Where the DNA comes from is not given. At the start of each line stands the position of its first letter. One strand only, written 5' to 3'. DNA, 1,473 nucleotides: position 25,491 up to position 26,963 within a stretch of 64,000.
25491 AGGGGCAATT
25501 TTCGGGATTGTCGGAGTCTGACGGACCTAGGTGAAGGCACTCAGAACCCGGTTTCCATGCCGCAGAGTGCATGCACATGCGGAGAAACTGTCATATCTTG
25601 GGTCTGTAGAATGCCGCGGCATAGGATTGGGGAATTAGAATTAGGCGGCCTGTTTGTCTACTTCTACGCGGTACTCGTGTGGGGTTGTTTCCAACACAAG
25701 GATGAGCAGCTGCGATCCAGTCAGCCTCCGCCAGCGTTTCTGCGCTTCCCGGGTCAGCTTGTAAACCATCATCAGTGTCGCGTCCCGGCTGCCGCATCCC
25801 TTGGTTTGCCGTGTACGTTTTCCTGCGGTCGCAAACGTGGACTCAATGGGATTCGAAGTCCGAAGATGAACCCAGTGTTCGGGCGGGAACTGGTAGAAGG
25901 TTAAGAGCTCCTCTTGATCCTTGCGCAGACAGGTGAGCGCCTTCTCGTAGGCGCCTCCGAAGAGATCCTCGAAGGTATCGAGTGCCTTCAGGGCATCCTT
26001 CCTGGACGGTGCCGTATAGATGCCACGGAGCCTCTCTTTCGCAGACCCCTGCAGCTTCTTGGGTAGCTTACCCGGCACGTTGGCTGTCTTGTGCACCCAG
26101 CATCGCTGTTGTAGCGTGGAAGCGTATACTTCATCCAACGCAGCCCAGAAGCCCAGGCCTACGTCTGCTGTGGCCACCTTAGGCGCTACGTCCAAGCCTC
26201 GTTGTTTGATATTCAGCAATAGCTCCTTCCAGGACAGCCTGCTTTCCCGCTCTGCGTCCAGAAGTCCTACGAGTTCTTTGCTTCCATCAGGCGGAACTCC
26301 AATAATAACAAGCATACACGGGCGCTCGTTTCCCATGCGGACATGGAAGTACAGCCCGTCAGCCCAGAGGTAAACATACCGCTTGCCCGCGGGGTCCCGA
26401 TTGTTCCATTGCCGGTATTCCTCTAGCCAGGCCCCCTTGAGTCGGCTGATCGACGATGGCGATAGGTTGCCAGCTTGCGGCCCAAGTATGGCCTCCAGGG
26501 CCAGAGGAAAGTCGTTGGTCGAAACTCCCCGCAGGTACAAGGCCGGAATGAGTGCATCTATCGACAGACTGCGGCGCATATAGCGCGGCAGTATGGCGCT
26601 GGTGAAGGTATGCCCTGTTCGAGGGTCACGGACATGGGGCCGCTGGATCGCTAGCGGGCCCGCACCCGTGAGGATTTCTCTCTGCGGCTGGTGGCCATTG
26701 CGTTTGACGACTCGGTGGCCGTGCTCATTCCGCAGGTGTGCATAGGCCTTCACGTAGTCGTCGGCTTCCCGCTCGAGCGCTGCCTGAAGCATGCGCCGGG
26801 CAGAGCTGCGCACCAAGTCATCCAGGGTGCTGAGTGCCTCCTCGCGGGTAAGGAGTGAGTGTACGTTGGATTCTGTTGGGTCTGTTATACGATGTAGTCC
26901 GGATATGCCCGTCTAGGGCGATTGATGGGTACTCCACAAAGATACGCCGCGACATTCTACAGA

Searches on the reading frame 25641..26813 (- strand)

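Call 89: search_protein_families(library=pfam, proteins=[window:25641-26813:-], max_evalue=0.00001)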
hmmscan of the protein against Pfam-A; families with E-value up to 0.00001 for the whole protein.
window:25641-26813:- (390 aa): 1 family
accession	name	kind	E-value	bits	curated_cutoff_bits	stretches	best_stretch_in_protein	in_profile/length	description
PF00872.24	Transposase_mut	-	9.7e-60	202.9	21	1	2-362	27-377/379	Transposase, Mutator family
